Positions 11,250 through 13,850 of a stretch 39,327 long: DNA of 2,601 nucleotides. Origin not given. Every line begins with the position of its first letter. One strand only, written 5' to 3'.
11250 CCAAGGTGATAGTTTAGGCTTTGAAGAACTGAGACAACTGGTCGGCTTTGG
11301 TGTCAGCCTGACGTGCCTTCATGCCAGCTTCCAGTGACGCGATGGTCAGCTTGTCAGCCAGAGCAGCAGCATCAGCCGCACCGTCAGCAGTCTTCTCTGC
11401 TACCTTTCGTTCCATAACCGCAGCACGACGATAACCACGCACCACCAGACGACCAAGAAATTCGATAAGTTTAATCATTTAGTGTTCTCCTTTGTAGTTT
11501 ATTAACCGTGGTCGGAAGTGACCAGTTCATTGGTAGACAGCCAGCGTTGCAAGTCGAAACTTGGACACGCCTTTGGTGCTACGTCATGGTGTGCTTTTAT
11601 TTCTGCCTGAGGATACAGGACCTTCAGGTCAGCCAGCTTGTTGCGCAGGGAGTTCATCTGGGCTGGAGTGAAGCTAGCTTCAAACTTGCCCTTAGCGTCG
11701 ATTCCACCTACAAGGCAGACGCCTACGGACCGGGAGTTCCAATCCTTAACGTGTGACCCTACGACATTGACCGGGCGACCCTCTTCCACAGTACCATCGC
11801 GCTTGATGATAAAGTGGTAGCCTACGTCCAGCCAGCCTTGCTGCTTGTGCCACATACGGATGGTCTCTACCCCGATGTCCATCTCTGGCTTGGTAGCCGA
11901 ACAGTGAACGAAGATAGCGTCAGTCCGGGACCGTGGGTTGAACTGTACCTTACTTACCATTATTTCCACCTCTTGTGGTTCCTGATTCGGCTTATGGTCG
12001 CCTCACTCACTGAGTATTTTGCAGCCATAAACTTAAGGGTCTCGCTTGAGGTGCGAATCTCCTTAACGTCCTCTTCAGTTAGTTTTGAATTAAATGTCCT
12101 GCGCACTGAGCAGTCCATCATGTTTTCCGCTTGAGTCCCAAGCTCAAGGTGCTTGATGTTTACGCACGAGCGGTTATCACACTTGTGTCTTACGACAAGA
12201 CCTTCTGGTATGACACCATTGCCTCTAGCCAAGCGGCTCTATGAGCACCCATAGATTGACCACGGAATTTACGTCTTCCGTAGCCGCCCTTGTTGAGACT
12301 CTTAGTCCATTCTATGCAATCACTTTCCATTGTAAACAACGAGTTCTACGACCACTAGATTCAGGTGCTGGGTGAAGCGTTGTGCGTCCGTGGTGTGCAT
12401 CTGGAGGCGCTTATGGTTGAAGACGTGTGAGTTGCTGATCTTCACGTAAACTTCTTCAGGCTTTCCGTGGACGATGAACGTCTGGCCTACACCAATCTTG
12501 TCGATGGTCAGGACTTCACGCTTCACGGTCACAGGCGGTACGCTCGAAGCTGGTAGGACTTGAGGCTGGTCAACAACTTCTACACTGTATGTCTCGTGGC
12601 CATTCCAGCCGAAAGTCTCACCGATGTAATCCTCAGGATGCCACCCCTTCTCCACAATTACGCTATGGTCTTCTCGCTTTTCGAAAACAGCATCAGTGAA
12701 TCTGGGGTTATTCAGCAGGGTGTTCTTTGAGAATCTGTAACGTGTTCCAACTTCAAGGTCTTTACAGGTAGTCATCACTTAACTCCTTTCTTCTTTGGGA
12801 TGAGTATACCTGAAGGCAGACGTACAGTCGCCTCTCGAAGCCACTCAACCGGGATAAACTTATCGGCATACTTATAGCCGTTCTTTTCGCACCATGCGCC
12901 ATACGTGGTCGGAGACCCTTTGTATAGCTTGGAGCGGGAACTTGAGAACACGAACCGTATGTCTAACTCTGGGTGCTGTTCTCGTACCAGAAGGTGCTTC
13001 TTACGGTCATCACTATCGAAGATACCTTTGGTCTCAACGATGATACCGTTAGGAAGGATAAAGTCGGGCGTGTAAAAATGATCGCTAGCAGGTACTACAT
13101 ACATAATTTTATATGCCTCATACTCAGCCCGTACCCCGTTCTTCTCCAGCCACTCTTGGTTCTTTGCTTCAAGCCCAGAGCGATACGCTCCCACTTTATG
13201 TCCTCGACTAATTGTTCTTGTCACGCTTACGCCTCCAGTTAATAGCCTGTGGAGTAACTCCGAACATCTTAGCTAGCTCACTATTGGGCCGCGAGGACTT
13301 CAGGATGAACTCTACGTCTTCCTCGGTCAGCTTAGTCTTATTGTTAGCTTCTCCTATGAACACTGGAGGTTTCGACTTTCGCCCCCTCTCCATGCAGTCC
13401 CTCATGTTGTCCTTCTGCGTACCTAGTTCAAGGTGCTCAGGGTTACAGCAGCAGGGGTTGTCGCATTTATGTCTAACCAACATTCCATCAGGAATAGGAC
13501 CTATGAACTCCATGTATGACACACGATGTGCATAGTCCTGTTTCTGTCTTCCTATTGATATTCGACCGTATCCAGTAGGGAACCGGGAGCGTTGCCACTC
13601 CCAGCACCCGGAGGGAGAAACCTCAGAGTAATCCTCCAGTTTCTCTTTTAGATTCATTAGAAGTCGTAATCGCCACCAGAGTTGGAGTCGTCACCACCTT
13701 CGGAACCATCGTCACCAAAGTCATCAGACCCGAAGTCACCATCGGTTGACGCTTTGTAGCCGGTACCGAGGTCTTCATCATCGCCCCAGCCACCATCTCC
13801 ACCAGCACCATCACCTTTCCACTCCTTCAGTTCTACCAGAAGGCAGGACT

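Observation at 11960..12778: Orphan 152-aa gene plus a decayed HNH endonuclease inserted between endonuclease I and lysozyme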

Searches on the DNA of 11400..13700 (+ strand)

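Call 3: search_dna_similar(query=window:11400-13700:+, collection=phages, mode=near, max_rows=40)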
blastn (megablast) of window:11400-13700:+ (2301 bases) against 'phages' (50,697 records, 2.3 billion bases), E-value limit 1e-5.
Records with a match: 250; places in all: 254; records where one place covers at least 80% of the query: 2.
Best place of each record, by identity: 90-95% 129; 80-90% 94; 60-80% 27.
By first word of the organism name: Escherichia 102; Salmonella 60; Enterobacter 18; Kayfunavirus 17; Citrobacter 10; Enterobacteria 10; Shigella 7; Klebsiella 6; Cronobacter 5; Bacteriophage 2; and 12 more.
By host as written in the record: Escherichia coli 56; - 31; Salmonella enterica subsp. enterica serovar Typhi 28; Salmonella enterica subsp. enterica serovar Typhi strain BRD948 10; Enterobacter cloacae 7; Klebsiella pneumoniae 5; Citrobacter freundii CF3 5; Salmonella enterica subsp. enterica serovar Paratyphi C 5; and 66 more.
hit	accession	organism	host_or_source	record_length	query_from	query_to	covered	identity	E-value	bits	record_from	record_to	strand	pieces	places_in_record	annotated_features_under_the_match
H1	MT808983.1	Escherichia phage TM1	Escherichia coli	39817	1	2294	84%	91.7%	0e+0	2682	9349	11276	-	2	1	n-acetylmuramoyl-l-alanine amidase | hypothetical protein (x2) | endonuclease | HNH homing endonuclease | ssDNA-binding protein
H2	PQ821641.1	Escherichia phage SD6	Escherichia sp.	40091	1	2301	80%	90.9%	0e+0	2469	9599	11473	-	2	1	SD6000020: amidase | SD6000018: hypothetical protein | SD6000017: endonuclease | SD6000019: hypothetical protein | SD6000021: hypothetical protein | and 1 other names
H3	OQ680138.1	Escherichia phage PH1061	Escherichia coli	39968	1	2301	79%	89.3%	0e+0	2277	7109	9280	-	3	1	amidase | hypothetical protein (x2) | endonuclease | HNH endonuclease (x2) | ssDNA binding protein and ssDNA annealing protein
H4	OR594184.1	Escherichia phage vB_EcoM_SHAK9454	Escherichia sp.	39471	111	2301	71%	90.8%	0e+0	2177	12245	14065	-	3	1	similar to DNA primase/helicase; phrog=239; top_hit=NC_031029_p115 | similar to endonuclease VII; phrog=2633; top_hit=JF704113_p96 | similar to DNA polymerase I; phrog=15971; top_hit=NC_006882_p18 | similar to hypothetical protein; phrog=13039; top_hit=NC_023548_p27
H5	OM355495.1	Escherichia phage ZH4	Escherichia coli GXEC-H4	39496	1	2301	71%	89.1%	0e+0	2034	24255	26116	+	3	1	hypothetical protein (x4) | lysin | endonuclease | ssDNA-binding protein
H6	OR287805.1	Klebsiella phage SEA1f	Klebsiella pneumoniae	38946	1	2301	64%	93.5%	0e+0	2202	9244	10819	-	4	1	lysozyme | hypothetical protein (x2) | endonuclease | helix-destabilizing protein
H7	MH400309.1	Escherichia phage Vec13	Escherichia coli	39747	1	1795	62%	93.3%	0e+0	2119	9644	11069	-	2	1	N-acetylmuramoyl-L-alanine amidase | hypothetical protein (x2) | endonuclease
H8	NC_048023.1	Escherichia phage Vec13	Escherichia coli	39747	1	1795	62%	93.3%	0e+0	2119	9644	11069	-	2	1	amidase | hypothetical protein (x2) | endonuclease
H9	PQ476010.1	Escherichia phage PhiNW-B1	Escherichia coli K1 LU_100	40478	1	1795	62%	93.3%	0e+0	2114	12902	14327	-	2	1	record has no annotation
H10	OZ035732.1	Kayfunavirus PDP351P3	-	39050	1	1795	62%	93.3%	0e+0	2114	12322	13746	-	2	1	record has no annotation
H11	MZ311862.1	Escherichia phage vB_EcoP_LNA3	Escherichia coli K12 substrain MG1655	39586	1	1795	62%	92.9%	0e+0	2086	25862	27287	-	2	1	record has no annotation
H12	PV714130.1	Escherichia phage Pipis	Escherichia coli UTI89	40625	1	1795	62%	92.9%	0e+0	2086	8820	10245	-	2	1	endolysin amidase | hypothetical protein (x2) | endonuclease I | ribosome_binding_site (x3)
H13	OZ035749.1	Kayfunavirus PDP351P4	-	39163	1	1795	62%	92.8%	0e+0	2075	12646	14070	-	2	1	record has no annotation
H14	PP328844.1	Escherichia phage 216Ecol046PP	Escherichia coli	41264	1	1795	62%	92.7%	0e+0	2070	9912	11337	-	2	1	endolysin | hypothetical protein (x2) | endonuclease I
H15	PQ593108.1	Escherichia phage MirsaeidiM_Esher7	Escherichia coli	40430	1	1795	62%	92.4%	0e+0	2048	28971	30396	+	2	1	N-acetyl-anhydromuranmyl-L-alanine amidase | hypothetical protein | endonuclease I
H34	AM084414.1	Escherichia phage K1F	-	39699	1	2301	55%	92.1%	0e+0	1783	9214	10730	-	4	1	3.2: gp3.2 protein | 3.5: gp3.5 protein | 3: gp3 protein | 3.5B: gp3.5B protein | 3B: gp3B protein | and 3 other names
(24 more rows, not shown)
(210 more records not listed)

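Call 5: get_annotated_region(hit=H34, flank=1500)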
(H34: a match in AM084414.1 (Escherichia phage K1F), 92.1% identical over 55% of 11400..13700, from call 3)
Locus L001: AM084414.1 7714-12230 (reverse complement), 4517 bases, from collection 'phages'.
description: Enterobacteria phage K1F, complete genome.
organism: Escherichia phage K1F (NCBI taxid 344021)
taxonomy: Viruses; Duplodnaviria; Heunggongvirae; Uroviricota; Caudoviricetes; Autographiviridae; Studiervirinae; Kayfunavirus; Kayfunavirus K1F
host: -; source: -; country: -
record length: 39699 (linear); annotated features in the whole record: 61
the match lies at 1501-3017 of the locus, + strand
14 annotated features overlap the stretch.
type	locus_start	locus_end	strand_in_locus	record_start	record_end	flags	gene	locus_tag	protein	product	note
CDS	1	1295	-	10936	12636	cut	4A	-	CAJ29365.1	gp4A protein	putative DNA primase/helicase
CDS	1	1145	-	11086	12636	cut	4B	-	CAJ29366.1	gp4B protein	putative DNA helicase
CDS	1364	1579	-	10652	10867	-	3.7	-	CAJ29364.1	gp3.7 protein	-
CDS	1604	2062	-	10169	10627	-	3.5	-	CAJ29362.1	gp3.5 protein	putative lysozyme/RNA polymerase inhibitor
CDS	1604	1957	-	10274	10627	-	3.5B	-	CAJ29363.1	gp3.5B protein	putative lysozyme/RNA polymerase inhibitor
CDS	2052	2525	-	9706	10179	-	3.2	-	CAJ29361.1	gp3.2 protein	-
CDS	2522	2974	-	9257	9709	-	3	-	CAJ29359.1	gp3 protein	putative endonuclease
CDS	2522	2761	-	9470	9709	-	3B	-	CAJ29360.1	gp3B protein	putative endonuclease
CDS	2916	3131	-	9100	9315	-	2.55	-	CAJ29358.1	gp2.55 protein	-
CDS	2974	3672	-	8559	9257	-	2.5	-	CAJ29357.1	gp2.5 protein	putative single-stranded DNA-binding protein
CDS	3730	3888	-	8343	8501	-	2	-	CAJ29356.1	gp2 protein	putative host RNA polymerase inhibitor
CDS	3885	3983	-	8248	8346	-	1.8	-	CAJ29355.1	gp1.8 protein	-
CDS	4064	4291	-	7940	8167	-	1.75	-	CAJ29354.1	gp1.75 protein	-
CDS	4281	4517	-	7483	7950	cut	1.7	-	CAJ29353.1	gp1.7 protein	-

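Call 6: get_annotated_region(hit=H1, flank=1500)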
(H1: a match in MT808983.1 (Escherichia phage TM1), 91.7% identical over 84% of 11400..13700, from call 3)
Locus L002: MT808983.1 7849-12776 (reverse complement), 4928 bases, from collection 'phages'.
description: Escherichia phage TM1, complete genome.
organism: Escherichia phage TM1 (NCBI taxid 2762279)
taxonomy: Viruses; Duplodnaviria; Heunggongvirae; Uroviricota; Caudoviricetes; Autographiviridae; Studiervirinae; Kayfunavirus
host: Escherichia coli; source: Pearl River; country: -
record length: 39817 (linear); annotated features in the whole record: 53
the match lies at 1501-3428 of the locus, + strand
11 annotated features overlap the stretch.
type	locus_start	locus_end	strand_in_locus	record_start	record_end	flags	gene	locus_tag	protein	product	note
CDS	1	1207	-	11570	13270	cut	-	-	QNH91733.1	primase/helicase protein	-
CDS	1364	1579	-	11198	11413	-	-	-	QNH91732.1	hypothetical protein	-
CDS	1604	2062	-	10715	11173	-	-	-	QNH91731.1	n-acetylmuramoyl-l-alanine amidase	-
CDS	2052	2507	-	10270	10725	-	-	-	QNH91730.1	hypothetical protein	-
CDS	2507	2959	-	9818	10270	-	-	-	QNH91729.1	endonuclease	-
CDS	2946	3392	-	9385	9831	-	-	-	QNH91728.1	HNH homing endonuclease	-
CDS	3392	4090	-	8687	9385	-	-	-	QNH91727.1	ssDNA-binding protein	-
CDS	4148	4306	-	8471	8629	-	-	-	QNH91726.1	host RNAP inhibitor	-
CDS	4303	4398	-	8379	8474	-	-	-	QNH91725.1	hypothetical protein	-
CDS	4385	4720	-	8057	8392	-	-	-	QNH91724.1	nucleotide kinase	-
CDS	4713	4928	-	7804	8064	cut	-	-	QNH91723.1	hypothetical protein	-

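Call 7: get_annotated_region(hit=H3, flank=1500)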
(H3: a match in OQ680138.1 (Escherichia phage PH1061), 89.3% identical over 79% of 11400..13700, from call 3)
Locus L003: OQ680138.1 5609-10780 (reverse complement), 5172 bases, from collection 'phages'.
description: Escherichia phage PH1061, complete genome.
organism: Escherichia phage PH1061 (NCBI taxid 3038278)
taxonomy: Viruses; Duplodnaviria; Heunggongvirae; Uroviricota; Caudoviricetes; Autographiviridae; Studiervirinae; Kayfunavirus
host: Escherichia coli; source: fecal sewage; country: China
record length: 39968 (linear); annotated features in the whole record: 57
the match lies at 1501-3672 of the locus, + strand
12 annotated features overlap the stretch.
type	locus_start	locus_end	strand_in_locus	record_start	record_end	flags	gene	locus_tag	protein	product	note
CDS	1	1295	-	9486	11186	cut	-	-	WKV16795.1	DNA primase/helicase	-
CDS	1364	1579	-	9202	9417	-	-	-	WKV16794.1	hypothetical protein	-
CDS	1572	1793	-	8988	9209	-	-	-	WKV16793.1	HNH endonuclease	-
CDS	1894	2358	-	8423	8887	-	-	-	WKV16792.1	amidase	-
CDS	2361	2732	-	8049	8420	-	-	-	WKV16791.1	HNH endonuclease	-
CDS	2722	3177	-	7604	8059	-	-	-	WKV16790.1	hypothetical protein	-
CDS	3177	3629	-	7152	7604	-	-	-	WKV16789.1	endonuclease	-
CDS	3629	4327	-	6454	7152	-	-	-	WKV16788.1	ssDNA binding protein and ssDNA annealing protein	Gp2.5-like ssDNA binding protein and ssDNA annealing protein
CDS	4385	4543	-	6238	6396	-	-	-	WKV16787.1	RNA polymerase inhibitor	-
CDS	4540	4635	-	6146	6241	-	-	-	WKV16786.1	hypothetical protein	-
CDS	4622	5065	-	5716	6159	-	-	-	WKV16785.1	hypothetical protein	-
CDS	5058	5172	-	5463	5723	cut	-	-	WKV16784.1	hypothetical protein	-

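Call 9: search_dna_similar(query=window:11960-12345:+, collection=phages, mode=distant, max_rows=40)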
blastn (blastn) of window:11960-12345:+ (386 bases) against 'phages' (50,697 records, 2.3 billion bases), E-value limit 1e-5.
Records with a match: 31; places in all: 34; records where one place covers at least 80% of the query: 3.
Best place of each record, by identity: 90-95% 5; 80-90% 1; 60-80% 25.
By first word of the organism name: Escherichia 7; Klebsiella 5; Salmonella 4; Pectobacterium 3; Shigella 3; Erwinia 2; Citrobacter 2; Serratia 2; Dickeya 1; Pantoea 1; and 1 more.
By host as written in the record: Escherichia coli 3; Klebsiella pneumoniae 3; Shigella sp. 3; Escherichia coli 49 2; Pectobacterium wasabiae PB20 2; Erwinia sp. 60 2; Citrobacter freundii CF5 2; Serratia marcescens wk2050 2; and 11 more.
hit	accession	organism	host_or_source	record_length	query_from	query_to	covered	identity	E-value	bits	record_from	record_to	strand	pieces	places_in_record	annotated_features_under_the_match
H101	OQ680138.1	Escherichia phage PH1061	Escherichia coli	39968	1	386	100%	90.2%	1e-146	524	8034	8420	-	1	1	HNH endonuclease | hypothetical protein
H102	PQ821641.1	Escherichia phage SD6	Escherichia sp.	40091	1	384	99%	90.6%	3e-148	529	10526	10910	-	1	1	SD6000019: hypothetical protein | SD6000018: hypothetical protein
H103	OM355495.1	Escherichia phage ZH4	Escherichia coli GXEC-H4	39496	1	384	99%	90.4%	4e-146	523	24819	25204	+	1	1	hypothetical protein (x3)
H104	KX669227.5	Escherichia phage ZG49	Escherichia coli 49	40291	1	113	29%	92.0%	6e-37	160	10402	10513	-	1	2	endonuclease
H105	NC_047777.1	Escherichia phage ZG49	Escherichia coli 49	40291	1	113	29%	92.0%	6e-37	160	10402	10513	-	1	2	endonuclease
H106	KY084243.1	Pectobacterium phage PP74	Pectobacterium wasabiae PB20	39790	151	260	28%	75.7%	2e-10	73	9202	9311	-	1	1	HNH homing endonuclease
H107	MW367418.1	Pectobacterium phage PcCB251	Pectobacterium sp. Pc251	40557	151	260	28%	75.7%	2e-10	73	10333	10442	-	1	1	HNH endonuclease motif protein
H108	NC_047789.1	Pectobacterium phage PP74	Pectobacterium wasabiae PB20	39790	151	260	28%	75.7%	2e-10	73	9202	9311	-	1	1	endonuclease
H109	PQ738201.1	Klebsiella phage 5OI88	Klebsiella pneumoniae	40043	152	261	28%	73.6%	3e-9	69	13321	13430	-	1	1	hypothetical protein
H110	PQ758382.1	Klebsiella phage 140f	Klebsiella pneumoniae 669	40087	152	261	28%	73.6%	3e-9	69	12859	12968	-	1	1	hypothetical protein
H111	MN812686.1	Dickeya phage Monomax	Pectobacterium polaris F171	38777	151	252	26%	77.7%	2e-11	76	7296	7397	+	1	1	record has no annotation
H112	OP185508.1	Salmonella phage JSS1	Salmonella enterica serovar Cerro 87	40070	155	260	27%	74.5%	8e-10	71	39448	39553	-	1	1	hypothetical protein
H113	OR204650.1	Escherichia phage pO91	Escherichia coli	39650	151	252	26%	76.7%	2e-10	72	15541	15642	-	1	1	HNH endonuclease motif protein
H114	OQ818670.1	Salmonella phage SWJM-03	Salmonella enterica subsp. enterica ...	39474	155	260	27%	73.6%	1e-8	66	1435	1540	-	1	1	hypothetical protein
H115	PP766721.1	Escherichia phage Baskent_phicoli_1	Escherichia coli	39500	151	252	26%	74.8%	1e-7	63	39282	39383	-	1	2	HNH endonuclease motif protein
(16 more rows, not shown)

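Call 10: get_annotated_region(hit=H102, flank=1000)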
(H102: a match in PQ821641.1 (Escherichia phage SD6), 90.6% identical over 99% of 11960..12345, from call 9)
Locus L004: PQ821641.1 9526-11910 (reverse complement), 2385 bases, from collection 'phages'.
description: Escherichia phage SD6, complete genome.
organism: Escherichia phage SD6 (NCBI taxid 3397182)
taxonomy: Viruses; Duplodnaviria; Heunggongvirae; Uroviricota; Caudoviricetes; Autographiviridae; Studiervirinae; Kayfunavirus
host: Escherichia sp.; source: pig slaughter house; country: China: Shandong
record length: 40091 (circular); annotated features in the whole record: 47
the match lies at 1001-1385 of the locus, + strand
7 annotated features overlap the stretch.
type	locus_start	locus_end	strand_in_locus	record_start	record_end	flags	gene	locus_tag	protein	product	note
CDS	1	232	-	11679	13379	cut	SD6000022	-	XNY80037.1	primase/helicase protein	-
CDS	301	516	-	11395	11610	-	SD6000021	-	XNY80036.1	hypothetical protein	-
CDS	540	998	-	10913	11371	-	SD6000020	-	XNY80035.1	amidase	-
CDS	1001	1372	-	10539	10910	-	SD6000019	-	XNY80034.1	hypothetical protein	-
CDS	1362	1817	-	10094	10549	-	SD6000018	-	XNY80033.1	hypothetical protein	-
CDS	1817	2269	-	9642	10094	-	SD6000017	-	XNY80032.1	endonuclease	-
CDS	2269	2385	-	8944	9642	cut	SD6000016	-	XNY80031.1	single-stranded DNA-binding protein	-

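Call 11: get_annotated_region(hit=H103, flank=1000)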
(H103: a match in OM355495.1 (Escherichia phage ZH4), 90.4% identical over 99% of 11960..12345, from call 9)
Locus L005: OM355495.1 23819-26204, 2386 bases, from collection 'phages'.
description: Escherichia phage ZH4, complete genome.
organism: Escherichia phage ZH4 (NCBI taxid 2914438)
taxonomy: Viruses; Duplodnaviria; Heunggongvirae; Uroviricota; Caudoviricetes; Autographiviridae; Studiervirinae; Kayfunavirus
host: Escherichia coli GXEC-H4; source: pig farm; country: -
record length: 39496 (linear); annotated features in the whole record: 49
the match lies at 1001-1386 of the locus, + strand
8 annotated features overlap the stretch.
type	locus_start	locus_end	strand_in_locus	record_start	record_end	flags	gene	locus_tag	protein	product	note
CDS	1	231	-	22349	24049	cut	-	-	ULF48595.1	primase/helicase protein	T7-like phage primase/helicase protein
CDS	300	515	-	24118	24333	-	-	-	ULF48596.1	hypothetical protein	-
CDS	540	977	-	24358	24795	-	-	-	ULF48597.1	lysin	lysin, N-acetylmuramoyl-L-alanine amidase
CDS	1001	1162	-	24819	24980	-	-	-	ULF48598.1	hypothetical protein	-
CDS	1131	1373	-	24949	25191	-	-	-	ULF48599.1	hypothetical protein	-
CDS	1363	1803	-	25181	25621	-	-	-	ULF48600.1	hypothetical protein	-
CDS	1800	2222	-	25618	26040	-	-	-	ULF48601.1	endonuclease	T7-like phage endonuclease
CDS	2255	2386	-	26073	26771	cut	-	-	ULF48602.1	ssDNA-binding protein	T7-like phage ssDNA-binding protein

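Call 12: get_annotated_region(hit=H12, flank=1000)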
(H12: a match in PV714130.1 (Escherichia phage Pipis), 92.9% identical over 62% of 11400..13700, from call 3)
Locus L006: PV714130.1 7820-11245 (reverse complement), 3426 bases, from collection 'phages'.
description: Escherichia phage Pipis, complete genome.
organism: Escherichia phage Pipis (NCBI taxid 3434944)
taxonomy: Viruses
host: Escherichia coli UTI89; source: waste water influent; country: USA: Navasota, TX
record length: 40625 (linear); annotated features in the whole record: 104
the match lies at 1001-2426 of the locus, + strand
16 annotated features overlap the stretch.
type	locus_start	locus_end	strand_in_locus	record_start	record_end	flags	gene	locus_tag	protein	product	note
CDS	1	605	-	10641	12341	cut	-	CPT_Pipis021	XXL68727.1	DNA helicase/primase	BLAST homology to Escherichia phage T7 DNA helicase/primase (HELIC_BPT7). InterPro conserved domain Toprim-like ...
regulatory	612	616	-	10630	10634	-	-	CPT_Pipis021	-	ribosome_binding_site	-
CDS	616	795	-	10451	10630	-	-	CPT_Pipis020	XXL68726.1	hypothetical protein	Single transmembrane domain detected via TMHMM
regulatory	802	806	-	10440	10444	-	-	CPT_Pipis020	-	ribosome_binding_site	-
CDS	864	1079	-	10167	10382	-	-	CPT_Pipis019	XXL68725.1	hypothetical protein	-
regulatory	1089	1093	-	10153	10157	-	-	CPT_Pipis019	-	ribosome_binding_site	-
CDS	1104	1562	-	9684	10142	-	-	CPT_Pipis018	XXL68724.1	endolysin amidase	BLAST homology to Escherichia phage T7 Endolysin (ENLYS_BPT7) E value: 2.10233e-76; InterPro conserved domain ...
CDS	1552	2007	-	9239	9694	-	-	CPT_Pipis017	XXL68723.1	hypothetical protein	-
regulatory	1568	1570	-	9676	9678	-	-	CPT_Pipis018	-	ribosome_binding_site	-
CDS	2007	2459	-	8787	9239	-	-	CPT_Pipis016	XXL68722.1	endonuclease I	BLAST homology to Escherichia phage T7 Endonuclease I (ENDO_BPT7) E value: 1.09668e-64; InterPro conserved domain Phage ...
regulatory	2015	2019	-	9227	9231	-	-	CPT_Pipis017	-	ribosome_binding_site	-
CDS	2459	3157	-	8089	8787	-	-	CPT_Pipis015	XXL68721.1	single-stranded DNA-binding protein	BLAST homology to Escherichia phage T7 Single-stranded DNA-binding protein (SSB_BPT7), E value: 3.7684e-52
regulatory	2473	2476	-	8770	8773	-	-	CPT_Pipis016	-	ribosome_binding_site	-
regulatory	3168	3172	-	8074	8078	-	-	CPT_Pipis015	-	ribosome_binding_site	-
CDS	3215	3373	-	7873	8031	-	-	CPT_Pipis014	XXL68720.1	RNA polymerase inhibitor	BLAST homology to Escherichia phage T7 Bacterial RNA polymerase inhibitor (VRPI_BPT7), E value: 1.16017e-9, InterPro ...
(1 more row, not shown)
